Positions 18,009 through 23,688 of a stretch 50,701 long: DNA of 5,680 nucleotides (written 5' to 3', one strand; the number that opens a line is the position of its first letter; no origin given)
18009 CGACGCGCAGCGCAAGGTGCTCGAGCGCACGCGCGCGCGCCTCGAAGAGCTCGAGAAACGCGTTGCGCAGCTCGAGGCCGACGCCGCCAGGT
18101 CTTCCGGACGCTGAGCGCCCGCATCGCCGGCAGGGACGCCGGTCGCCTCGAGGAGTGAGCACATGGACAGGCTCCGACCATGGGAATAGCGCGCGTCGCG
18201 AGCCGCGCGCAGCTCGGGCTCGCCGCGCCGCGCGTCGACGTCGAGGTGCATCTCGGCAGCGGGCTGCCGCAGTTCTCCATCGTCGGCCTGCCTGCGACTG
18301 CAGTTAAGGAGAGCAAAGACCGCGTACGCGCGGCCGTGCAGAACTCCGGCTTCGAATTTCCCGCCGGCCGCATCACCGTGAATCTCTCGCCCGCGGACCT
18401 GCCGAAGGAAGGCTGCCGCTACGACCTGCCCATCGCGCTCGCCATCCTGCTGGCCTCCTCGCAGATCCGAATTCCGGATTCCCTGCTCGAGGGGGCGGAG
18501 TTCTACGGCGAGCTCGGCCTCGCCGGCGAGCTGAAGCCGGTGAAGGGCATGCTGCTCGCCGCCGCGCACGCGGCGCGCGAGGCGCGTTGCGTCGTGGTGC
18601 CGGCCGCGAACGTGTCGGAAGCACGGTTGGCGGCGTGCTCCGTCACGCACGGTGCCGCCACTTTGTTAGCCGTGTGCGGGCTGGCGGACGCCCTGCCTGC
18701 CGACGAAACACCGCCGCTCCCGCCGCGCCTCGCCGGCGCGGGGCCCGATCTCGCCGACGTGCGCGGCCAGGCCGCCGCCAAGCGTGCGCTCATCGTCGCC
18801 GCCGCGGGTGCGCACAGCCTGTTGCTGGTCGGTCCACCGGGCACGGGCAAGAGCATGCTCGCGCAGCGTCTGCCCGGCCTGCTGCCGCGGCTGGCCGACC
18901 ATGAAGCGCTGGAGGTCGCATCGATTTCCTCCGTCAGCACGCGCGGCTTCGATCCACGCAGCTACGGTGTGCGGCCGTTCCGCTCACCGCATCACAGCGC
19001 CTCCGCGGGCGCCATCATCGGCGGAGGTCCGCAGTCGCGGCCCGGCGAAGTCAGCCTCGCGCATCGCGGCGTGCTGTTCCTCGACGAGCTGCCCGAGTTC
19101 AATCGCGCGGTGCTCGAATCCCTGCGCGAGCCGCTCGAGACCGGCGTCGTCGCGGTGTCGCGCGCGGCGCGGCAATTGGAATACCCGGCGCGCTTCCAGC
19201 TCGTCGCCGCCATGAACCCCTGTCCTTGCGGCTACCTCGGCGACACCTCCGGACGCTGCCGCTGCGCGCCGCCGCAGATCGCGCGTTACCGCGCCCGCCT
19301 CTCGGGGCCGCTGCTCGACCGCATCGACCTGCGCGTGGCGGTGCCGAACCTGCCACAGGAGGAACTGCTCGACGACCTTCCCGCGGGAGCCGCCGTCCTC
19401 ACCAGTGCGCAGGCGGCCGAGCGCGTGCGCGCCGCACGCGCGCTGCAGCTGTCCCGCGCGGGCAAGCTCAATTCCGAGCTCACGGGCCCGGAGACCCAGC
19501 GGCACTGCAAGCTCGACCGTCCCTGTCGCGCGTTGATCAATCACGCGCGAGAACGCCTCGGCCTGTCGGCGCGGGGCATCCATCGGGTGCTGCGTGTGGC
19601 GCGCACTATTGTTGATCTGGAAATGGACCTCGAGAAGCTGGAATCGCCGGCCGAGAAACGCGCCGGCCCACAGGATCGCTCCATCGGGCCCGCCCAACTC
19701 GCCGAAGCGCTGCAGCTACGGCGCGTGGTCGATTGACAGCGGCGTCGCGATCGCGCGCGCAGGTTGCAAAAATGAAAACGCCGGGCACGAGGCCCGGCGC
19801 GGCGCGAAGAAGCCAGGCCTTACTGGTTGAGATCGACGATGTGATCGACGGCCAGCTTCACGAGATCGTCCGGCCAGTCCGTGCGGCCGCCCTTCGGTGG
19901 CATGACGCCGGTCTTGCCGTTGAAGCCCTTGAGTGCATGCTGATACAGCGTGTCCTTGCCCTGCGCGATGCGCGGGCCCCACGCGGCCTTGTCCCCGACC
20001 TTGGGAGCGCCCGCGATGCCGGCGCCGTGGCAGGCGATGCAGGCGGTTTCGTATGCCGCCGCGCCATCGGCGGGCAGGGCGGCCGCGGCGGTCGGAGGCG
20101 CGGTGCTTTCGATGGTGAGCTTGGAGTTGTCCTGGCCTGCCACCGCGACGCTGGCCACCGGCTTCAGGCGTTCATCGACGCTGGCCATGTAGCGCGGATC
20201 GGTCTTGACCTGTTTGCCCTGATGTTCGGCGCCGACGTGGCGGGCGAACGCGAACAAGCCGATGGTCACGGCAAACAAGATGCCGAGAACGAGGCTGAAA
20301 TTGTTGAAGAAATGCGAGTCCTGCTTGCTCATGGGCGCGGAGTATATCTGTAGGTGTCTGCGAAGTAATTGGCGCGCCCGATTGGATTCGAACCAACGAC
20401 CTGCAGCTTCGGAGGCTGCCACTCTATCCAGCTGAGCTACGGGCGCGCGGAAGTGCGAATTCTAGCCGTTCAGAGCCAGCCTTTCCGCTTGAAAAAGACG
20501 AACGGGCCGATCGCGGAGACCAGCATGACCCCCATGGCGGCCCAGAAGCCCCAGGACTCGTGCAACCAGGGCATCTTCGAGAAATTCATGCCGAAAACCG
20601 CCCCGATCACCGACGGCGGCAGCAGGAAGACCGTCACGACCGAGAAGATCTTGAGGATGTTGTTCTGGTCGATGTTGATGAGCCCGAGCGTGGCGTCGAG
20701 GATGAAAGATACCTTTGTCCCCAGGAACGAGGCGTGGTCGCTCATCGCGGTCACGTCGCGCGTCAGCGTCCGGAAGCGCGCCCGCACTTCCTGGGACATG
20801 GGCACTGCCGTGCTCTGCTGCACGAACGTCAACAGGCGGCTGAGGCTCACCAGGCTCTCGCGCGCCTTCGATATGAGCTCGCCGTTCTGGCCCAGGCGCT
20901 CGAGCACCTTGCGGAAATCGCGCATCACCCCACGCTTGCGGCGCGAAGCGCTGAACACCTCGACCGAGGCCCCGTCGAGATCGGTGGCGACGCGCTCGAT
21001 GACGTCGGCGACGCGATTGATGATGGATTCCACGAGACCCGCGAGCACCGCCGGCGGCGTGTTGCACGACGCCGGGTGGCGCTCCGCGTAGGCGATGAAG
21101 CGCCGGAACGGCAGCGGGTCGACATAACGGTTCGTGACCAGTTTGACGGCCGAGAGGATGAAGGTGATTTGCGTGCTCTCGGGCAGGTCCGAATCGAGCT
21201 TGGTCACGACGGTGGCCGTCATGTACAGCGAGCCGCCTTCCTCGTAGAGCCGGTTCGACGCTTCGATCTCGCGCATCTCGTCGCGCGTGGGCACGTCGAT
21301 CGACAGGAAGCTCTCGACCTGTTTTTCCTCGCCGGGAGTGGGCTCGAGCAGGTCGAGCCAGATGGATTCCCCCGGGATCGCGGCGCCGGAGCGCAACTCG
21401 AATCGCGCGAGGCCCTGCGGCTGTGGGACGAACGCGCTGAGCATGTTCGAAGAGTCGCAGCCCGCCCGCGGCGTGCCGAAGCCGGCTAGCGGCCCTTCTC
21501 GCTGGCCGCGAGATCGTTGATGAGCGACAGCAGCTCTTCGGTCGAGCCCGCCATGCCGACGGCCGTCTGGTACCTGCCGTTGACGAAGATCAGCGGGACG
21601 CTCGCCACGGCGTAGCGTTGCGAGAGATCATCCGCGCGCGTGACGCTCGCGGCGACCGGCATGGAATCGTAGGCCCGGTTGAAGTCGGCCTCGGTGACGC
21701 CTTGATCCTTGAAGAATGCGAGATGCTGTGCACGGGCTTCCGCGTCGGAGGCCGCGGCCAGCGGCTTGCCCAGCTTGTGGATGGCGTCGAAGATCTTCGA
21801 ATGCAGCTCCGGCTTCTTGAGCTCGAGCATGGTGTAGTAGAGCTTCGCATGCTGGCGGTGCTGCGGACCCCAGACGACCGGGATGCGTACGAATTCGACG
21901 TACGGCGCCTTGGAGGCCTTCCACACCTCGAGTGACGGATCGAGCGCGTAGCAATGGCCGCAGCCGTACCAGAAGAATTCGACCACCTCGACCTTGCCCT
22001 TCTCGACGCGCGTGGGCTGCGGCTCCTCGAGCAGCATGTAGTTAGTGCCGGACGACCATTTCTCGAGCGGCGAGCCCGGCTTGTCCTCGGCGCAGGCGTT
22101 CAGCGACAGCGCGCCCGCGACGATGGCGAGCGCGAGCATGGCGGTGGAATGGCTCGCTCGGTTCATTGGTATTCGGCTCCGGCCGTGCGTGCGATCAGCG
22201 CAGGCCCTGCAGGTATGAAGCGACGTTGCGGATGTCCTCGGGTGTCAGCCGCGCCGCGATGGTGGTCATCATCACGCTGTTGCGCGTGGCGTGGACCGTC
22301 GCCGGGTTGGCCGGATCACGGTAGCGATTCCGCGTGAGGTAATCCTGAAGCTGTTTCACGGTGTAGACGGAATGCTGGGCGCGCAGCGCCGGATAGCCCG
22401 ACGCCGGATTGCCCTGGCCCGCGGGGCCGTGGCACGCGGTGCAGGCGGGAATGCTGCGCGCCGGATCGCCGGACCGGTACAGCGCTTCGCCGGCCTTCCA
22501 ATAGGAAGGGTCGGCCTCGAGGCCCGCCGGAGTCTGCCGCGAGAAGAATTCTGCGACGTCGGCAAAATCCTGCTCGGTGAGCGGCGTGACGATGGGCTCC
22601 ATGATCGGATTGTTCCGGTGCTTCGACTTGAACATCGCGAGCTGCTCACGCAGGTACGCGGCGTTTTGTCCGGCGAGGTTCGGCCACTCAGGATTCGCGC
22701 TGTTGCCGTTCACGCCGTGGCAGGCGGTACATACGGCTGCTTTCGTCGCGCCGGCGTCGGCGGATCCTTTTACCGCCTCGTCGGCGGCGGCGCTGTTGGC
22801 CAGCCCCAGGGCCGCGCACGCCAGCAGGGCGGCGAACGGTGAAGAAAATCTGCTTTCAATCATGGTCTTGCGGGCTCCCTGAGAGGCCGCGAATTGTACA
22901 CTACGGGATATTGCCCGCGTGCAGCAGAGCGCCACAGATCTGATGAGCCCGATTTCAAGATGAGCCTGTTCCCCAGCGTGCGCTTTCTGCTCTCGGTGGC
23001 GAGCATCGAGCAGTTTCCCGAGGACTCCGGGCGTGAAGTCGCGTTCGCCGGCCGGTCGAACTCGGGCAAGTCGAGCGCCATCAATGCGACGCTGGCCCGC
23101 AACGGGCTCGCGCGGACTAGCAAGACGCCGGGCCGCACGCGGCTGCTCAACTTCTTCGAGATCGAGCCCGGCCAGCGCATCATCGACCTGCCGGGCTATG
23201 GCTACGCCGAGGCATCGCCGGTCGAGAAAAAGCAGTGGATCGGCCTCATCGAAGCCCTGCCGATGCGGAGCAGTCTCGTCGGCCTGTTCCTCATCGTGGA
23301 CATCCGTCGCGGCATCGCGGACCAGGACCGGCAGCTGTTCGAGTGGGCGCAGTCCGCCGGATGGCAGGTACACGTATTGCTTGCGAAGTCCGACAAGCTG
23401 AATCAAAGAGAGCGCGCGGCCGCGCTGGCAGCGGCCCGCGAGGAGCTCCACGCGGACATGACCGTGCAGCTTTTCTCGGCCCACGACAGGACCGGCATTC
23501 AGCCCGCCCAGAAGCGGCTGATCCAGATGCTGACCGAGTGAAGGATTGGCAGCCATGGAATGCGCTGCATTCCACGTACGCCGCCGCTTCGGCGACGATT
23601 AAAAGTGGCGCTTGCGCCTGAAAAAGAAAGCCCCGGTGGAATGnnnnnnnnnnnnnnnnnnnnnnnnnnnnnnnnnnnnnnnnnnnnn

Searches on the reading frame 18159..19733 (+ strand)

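Call 61: search_protein_families(library=pfam, proteins=[window:18159-19733:+], max_evalue=0.00001)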
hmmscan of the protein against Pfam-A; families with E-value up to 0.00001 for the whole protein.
window:18159-19733:+ (525 aa): 7 families
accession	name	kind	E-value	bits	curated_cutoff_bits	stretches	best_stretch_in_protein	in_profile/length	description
PF01078.27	Mg_chelatase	-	3.5e-94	314.4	20.3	1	197-402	1-206/207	Magnesium chelatase, subunit ChlI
PF13541.12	ChlI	-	1.7e-43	147.8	27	1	28-151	1-121/121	Subunit ChlI of Mg-chelatase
PF13335.12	Mg_chelatase_C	-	2.7e-21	76.4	26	1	415-489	3-78/94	Magnesium chelatase, subunit ChlI C-terminal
PF07728.20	AAA_5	-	3.9e-10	40.3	22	1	221-356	2-125/139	AAA domain (dynein-related subfamily)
PF00493.29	MCM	-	2.1e-08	34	23.3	0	295-394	114-203/224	MCM P-loop domain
PF00158.32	Sigma54_activat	-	1.9e-06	28.1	20.2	0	214-353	18-142/168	Sigma-54 interaction domain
PF20030.5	bpMoxR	-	6e-06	25.9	27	0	211-239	24-52/205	MoxR domain in the MoxR-vWA-beta-propeller ternary systems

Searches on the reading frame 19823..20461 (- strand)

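Call 61: search_protein_families(library=pfam, proteins=[window:19823-20461:-], max_evalue=0.00001)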
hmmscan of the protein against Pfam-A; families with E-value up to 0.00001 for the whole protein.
window:19823-20461:- (213 aa): 2 families
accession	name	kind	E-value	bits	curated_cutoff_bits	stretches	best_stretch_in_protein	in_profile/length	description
PF13442.11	Cytochrome_CBB3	-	2.6e-11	44.1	27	1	130-208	3-68/68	Cytochrome C oxidase, cbb3-type, subunit III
PF00034.26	Cytochrom_C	-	3.7e-07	31.8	21.3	1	131-193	2-68/90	Cytochrome c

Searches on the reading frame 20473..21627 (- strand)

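Call 61: search_protein_families(library=pfam, proteins=[window:20473-21627:-], max_evalue=0.00001)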
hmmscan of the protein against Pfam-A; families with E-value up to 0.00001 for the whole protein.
window:20473-21627:- (385 aa): 1 family
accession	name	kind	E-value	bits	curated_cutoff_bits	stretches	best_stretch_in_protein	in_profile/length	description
PF01544.23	CorA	-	2.8e-39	135.6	27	1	88-381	4-292/292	CorA-like Mg2+ transporter protein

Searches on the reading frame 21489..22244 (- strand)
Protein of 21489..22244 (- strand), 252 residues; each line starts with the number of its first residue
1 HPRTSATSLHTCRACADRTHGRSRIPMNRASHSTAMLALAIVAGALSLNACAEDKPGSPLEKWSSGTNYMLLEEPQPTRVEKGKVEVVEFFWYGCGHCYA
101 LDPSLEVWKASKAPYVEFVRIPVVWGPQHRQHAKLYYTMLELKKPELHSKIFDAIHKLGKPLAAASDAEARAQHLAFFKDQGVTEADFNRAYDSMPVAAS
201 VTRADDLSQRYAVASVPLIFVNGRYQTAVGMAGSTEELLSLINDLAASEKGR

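Call 61: search_protein_families(library=pfam, proteins=[window:21489-22244:-], max_evalue=0.00001)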
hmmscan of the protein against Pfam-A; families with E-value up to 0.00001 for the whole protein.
window:21489-22244:- (252 aa): 1 family
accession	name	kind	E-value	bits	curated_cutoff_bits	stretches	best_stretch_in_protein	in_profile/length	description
PF01323.26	DSBA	-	2.1e-07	31.4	25.6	0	131-230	88-179/191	DSBA-like thioredoxin domain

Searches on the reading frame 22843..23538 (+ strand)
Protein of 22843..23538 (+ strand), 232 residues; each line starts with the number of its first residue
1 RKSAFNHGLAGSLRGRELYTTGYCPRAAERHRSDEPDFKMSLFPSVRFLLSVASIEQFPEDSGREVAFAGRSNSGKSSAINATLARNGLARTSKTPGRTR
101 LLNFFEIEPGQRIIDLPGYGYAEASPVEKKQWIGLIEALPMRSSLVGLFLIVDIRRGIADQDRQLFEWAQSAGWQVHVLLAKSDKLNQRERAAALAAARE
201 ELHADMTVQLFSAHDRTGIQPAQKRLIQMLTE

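Call 61: search_protein_families(library=pfam, proteins=[window:22843-23538:+], max_evalue=0.00001)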
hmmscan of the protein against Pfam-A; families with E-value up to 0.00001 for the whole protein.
window:22843-23538:+ (232 aa): 1 family
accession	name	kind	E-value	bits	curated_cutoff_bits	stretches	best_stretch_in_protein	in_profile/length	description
PF01926.29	MMR_HSR1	-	6.2e-16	59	21.9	1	65-181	1-112/113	50S ribosome-binding GTPase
